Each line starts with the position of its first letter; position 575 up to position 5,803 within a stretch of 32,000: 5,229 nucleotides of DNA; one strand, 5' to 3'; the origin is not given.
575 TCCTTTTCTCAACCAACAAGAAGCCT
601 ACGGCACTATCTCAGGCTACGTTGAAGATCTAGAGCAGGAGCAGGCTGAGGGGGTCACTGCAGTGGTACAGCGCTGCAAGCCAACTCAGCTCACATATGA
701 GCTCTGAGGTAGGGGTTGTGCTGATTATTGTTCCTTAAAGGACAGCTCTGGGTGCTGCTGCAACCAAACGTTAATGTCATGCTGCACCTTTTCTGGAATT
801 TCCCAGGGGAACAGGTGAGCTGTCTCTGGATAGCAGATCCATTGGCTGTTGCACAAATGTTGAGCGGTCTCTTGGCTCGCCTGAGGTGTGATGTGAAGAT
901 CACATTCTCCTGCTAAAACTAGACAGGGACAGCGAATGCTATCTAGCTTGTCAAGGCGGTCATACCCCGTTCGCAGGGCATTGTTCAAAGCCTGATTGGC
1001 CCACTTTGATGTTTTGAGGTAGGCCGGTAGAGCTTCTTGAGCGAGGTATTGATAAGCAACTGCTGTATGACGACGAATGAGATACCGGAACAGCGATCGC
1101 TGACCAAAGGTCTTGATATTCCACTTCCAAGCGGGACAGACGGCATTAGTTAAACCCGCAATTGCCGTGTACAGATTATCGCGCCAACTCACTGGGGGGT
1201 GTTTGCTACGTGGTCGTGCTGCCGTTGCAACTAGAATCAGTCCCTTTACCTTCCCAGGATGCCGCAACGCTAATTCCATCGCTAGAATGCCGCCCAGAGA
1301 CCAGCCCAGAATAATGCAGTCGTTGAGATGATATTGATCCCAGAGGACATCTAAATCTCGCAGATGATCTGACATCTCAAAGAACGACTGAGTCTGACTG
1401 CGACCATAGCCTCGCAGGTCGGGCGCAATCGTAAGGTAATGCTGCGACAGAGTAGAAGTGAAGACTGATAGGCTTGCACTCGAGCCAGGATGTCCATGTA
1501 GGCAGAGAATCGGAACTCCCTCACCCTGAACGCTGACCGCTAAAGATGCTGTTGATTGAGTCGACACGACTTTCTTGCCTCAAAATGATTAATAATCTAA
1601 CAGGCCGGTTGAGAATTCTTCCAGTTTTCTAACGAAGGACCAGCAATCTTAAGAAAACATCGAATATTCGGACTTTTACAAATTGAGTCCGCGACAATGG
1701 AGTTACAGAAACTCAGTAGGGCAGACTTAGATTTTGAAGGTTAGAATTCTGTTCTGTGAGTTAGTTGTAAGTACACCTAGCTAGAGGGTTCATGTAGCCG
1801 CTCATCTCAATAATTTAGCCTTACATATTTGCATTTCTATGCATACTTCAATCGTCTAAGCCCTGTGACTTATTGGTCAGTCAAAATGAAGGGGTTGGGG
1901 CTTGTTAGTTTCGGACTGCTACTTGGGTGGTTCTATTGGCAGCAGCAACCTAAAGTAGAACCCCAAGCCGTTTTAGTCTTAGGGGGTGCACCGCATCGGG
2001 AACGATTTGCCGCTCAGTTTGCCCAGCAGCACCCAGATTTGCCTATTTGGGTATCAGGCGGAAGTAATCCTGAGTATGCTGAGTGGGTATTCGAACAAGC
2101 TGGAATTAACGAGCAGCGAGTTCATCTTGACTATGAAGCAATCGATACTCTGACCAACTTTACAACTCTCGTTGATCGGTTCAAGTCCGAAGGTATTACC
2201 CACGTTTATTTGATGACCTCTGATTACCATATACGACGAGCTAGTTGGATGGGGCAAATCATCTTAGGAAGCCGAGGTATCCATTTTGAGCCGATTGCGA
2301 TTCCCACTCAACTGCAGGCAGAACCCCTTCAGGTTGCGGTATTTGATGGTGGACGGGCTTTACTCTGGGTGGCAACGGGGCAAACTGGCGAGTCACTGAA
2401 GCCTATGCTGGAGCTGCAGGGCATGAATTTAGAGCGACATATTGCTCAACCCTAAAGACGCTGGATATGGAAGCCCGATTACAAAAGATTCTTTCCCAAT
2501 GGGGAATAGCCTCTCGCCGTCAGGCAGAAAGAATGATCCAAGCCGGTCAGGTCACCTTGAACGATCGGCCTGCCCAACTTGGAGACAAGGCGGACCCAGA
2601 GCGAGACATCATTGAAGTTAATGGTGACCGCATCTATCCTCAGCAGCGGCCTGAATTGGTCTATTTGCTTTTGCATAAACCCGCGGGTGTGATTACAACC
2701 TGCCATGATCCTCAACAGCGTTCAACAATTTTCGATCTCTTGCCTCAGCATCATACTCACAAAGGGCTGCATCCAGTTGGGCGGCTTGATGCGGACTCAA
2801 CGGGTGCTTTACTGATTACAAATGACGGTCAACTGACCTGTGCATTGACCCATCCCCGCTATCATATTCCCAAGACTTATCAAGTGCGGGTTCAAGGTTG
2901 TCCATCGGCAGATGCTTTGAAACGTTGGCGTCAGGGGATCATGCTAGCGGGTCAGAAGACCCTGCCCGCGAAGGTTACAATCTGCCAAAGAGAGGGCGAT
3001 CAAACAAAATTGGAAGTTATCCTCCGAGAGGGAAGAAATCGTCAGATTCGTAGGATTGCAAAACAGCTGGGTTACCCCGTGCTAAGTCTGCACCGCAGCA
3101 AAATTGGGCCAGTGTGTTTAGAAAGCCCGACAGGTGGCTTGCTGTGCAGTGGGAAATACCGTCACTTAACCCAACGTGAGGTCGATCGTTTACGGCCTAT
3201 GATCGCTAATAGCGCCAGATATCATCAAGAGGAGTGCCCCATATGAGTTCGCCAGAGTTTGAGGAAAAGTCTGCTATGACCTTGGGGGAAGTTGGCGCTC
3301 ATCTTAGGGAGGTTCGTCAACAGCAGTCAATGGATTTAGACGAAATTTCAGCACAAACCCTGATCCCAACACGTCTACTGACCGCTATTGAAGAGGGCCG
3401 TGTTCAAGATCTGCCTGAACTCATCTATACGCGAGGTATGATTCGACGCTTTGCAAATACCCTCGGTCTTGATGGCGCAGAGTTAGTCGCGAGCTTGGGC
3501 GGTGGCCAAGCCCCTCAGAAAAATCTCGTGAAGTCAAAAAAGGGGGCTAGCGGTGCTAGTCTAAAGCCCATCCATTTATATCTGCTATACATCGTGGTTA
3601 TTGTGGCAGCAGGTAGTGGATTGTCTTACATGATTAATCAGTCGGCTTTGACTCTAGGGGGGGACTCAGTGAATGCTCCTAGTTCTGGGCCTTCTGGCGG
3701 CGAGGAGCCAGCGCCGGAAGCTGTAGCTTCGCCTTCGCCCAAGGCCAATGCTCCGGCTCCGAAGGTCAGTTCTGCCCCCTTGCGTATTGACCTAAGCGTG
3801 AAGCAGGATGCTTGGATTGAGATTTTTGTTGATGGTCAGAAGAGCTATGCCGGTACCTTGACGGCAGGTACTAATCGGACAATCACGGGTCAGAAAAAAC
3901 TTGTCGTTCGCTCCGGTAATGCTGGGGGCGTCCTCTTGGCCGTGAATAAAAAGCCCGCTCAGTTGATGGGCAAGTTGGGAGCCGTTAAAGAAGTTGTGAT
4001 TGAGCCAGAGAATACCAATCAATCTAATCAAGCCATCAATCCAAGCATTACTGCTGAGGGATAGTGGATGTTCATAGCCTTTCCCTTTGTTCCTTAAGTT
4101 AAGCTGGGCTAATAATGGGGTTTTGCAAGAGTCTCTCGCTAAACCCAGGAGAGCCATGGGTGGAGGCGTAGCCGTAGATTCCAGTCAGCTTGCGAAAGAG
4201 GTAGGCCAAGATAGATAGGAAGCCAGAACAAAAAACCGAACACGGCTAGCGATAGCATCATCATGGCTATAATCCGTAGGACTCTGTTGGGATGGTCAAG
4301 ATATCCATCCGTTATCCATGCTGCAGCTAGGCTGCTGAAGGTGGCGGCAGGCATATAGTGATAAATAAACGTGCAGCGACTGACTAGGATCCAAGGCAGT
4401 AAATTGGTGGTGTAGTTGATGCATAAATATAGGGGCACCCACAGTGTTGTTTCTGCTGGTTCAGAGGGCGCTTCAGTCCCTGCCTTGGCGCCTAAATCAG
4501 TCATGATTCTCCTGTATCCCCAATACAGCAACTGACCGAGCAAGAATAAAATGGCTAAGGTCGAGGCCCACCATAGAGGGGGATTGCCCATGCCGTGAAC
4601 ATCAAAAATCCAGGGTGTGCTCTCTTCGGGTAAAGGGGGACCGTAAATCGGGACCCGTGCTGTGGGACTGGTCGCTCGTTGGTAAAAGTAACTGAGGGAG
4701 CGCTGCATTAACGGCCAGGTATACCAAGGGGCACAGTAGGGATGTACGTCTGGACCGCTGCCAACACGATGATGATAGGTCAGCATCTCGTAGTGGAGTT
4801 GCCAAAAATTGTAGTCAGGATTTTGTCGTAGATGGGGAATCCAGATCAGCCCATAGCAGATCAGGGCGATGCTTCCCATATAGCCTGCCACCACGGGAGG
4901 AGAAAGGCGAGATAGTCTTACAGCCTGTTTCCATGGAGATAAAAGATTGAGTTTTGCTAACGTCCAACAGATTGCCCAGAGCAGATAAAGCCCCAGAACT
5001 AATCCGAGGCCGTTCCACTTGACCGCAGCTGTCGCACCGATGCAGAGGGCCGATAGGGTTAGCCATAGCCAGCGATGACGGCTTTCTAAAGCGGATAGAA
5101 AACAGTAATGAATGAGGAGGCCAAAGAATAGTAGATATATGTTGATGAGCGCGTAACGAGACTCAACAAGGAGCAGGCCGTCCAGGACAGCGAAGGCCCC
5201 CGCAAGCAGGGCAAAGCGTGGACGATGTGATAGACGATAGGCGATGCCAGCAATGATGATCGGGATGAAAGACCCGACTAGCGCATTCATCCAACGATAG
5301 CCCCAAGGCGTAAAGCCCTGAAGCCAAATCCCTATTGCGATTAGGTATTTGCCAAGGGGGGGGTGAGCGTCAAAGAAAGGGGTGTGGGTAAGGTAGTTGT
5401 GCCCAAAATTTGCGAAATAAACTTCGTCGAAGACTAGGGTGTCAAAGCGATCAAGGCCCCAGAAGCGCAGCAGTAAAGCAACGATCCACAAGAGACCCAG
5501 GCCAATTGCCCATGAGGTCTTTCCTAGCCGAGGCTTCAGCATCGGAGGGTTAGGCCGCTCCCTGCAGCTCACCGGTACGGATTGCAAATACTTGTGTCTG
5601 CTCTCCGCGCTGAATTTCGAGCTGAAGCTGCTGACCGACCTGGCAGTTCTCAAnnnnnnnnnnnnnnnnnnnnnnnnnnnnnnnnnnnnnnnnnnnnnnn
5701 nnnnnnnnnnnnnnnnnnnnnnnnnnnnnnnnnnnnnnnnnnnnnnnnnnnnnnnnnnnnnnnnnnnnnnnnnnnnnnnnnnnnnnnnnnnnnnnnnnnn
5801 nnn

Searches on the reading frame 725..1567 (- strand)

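Call 51: search_protein_families(library=pfam, proteins=[window:725-1567:-], max_evalue=0.0001)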
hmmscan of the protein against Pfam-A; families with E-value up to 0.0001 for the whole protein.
window:725-1567:- (280 aa): 3 families
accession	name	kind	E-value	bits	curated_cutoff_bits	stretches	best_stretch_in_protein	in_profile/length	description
PF00561.26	Abhydrolase_1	-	1e-24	88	25.8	1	19-256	2-243/245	alpha/beta hydrolase fold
PF12146.15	Hydrolase_4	-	1.2e-23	84.2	27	1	20-252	7-233/239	Serine aminopeptidase, S33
PF12697.13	Abhydrolase_6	-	4.8e-19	70.3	26.3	1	20-259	1-212/217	Alpha/beta hydrolase family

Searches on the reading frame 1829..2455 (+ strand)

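Call 51: search_protein_families(library=pfam, proteins=[window:1829-2455:+], max_evalue=0.0001)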
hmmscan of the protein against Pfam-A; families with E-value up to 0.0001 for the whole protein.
window:1829-2455:+ (208 aa): 1 family
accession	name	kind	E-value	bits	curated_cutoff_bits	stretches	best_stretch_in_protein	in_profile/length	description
PF02698.23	DUF218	-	4.7e-11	43.2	27.6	1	46-145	1-103/133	DUF218 domain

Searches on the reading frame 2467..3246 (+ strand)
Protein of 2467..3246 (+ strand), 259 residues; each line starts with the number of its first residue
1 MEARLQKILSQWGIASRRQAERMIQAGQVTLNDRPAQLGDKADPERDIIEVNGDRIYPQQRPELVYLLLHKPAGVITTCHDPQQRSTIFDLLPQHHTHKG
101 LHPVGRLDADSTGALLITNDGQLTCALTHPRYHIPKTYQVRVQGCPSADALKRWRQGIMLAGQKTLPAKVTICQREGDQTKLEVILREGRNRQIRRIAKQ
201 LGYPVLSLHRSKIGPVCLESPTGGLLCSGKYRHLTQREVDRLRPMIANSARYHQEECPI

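Call 51: search_protein_families(library=pfam, proteins=[window:2467-3246:+], max_evalue=0.0001)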
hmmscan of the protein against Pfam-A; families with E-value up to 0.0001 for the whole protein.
window:2467-3246:+ (259 aa): 2 families
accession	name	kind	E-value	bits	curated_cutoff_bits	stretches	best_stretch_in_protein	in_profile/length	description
PF00849.27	PseudoU_synth_2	-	6.4e-22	78.9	26.8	1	66-198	2-150/152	RNA pseudouridylate synthase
PF01479.30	S4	-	1e-10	41.6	22.8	1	4-45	2-45/48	S4 domain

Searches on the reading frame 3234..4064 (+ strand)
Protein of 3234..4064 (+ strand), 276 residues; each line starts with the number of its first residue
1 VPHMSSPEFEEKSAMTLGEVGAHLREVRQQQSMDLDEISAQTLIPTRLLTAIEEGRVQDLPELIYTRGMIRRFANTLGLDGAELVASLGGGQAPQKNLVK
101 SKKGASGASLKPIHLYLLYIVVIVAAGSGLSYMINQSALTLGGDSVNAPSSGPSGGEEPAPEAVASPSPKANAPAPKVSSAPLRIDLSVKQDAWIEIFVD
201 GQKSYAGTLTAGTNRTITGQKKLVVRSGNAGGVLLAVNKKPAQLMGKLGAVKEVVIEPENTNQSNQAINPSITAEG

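Call 51: search_protein_families(library=pfam, proteins=[window:3234-4064:+], max_evalue=0.0001)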
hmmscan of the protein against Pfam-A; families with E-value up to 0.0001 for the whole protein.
window:3234-4064:+ (276 aa): 4 families
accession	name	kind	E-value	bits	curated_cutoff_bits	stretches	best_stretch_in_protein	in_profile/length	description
PF13413.12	HTH_25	-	3e-20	72.2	24.6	1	24-84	2-62/62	Helix-turn-helix domain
PF13464.11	RodZ_C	-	4.9e-15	55.7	23.9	1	187-253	2-70/72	RodZ C-terminal domain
PF13560.12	HTH_31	-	2.3e-05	25.1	27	1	19-84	1-61/64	Helix-turn-helix domain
PF12844.13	HTH_19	-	3.8e-05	23.9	30.2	1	21-84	1-58/64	Helix-turn-helix domain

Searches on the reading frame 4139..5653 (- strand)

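Call 51: search_protein_families(library=pfam, proteins=[window:4139-5653:-], max_evalue=0.0001)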
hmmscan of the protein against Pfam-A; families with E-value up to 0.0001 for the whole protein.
window:4139-5653:- (504 aa): 3 families
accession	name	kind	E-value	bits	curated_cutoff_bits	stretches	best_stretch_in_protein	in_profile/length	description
PF16192.10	PMT_4TMC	-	1.7e-37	129.3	32.4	1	282-495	4-197/202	C-terminal four TMM region of protein-O-mannosyltransferase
PF02366.24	PMT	-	2.1e-34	119.6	22.7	2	117-244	83-214/245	Dolichyl-phosphate-mannose-protein mannosyltransferase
PF13231.12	PMT_2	-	8.2e-10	39.6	26.1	1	97-228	2-133/160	Dolichyl-phosphate-mannose-protein mannosyltransferase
